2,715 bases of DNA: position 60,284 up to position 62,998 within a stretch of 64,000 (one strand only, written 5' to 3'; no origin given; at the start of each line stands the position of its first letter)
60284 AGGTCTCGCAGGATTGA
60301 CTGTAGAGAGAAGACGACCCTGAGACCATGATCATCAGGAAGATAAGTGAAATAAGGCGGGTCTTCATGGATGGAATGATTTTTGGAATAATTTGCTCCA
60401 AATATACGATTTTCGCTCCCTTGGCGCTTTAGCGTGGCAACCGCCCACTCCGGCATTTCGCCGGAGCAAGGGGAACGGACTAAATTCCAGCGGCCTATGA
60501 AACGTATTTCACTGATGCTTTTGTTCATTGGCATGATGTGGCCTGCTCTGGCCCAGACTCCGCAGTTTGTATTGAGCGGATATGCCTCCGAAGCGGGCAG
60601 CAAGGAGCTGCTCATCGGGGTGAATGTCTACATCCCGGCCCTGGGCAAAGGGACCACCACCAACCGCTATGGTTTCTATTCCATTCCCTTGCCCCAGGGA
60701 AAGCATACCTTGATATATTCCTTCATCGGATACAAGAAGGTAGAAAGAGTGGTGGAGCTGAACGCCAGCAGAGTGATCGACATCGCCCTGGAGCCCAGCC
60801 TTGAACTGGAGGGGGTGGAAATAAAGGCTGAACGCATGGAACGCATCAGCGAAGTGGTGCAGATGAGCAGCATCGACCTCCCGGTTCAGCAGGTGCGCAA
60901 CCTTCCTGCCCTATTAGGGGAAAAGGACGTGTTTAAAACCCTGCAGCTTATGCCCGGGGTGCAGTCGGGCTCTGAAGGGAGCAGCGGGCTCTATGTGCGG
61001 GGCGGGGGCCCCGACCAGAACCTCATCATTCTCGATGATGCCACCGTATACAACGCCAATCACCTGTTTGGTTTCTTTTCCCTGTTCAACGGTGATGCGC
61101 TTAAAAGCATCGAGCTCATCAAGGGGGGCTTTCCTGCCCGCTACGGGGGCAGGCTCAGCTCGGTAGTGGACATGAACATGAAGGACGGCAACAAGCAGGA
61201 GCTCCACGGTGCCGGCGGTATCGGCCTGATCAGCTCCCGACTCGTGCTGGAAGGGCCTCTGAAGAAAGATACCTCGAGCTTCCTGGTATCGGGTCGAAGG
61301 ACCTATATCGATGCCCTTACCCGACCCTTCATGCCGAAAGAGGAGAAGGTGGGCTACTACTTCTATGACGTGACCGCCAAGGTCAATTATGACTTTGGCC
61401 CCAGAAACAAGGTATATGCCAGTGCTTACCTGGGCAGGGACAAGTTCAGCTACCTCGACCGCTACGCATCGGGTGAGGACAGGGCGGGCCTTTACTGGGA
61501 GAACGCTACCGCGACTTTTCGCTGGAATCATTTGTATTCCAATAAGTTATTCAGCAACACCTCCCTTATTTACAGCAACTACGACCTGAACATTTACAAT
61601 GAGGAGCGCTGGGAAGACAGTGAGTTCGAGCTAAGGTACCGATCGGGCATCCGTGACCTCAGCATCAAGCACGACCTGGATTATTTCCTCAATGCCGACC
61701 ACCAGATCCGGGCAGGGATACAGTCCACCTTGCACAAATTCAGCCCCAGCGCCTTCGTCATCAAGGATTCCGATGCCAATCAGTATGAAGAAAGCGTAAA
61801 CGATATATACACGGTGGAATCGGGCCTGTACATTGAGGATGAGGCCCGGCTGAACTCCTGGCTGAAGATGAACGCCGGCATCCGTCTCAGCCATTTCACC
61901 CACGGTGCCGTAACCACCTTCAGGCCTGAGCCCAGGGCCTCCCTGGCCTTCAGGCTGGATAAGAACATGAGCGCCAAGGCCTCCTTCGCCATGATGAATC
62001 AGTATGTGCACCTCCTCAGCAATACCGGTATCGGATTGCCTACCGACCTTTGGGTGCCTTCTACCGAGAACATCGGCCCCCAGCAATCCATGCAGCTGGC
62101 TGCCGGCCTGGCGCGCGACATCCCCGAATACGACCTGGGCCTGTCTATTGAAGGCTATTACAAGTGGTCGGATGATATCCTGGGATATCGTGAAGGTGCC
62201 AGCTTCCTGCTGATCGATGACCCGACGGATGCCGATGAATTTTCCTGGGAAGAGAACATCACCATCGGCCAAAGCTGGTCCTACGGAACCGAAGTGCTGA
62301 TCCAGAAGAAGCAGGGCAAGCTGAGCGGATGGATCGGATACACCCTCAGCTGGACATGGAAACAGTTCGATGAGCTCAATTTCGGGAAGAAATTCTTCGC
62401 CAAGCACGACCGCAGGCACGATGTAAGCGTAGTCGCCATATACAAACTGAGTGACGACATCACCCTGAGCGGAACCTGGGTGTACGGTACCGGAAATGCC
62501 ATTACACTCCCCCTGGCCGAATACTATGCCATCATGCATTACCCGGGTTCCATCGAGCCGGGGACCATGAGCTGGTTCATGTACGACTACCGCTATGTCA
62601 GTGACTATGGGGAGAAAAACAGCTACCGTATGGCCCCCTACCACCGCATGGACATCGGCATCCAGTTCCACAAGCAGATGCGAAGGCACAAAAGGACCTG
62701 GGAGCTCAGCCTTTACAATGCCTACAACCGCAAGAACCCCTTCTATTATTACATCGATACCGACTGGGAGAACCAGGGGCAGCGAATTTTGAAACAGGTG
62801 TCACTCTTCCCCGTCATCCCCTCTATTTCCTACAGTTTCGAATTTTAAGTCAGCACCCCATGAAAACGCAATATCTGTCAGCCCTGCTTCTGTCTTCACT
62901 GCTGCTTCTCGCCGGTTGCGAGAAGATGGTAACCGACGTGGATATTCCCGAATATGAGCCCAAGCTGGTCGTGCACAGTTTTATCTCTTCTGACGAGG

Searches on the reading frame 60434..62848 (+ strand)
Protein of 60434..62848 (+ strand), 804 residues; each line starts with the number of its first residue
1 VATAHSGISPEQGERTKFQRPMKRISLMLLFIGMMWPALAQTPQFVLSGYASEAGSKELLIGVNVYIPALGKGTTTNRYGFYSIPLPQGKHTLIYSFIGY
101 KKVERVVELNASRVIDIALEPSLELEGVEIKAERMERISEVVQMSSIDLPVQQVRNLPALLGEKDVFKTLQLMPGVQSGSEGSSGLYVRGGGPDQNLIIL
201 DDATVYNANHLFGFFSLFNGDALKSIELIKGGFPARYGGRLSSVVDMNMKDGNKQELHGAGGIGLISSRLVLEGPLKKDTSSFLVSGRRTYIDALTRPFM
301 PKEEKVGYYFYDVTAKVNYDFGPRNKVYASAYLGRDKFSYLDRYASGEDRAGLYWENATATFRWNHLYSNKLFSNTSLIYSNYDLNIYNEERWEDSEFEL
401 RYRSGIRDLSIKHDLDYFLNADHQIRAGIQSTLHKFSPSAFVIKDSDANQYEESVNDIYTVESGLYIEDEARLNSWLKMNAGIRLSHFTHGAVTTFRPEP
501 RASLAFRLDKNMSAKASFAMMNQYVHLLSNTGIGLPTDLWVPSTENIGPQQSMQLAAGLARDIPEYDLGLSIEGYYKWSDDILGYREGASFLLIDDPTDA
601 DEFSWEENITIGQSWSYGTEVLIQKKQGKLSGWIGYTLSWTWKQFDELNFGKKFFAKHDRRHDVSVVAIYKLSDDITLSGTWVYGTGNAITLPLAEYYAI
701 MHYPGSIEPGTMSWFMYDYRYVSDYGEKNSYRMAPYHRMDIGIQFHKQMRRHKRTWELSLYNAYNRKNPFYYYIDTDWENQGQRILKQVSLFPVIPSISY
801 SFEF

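Call 30: search_protein_families(library=pfam, proteins=[window:60434-62848:+], max_evalue=0.00001)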
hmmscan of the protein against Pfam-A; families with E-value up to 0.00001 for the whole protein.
window:60434-62848:+ (804 aa): 3 families
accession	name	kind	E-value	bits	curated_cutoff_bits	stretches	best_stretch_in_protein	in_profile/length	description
PF13715.12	CarbopepD_reg_2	-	1.2e-15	57.7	32.2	1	48-126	2-84/88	CarboxypepD_reg-like domain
PF07715.20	Plug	-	2.5e-10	41.2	23.9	1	163-240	22-102/107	TonB-dependent Receptor Plug Domain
PF13620.12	CarboxypepD_reg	-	4.5e-07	30.6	32.3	1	48-119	3-81/82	Carboxypeptidase regulatory-like domain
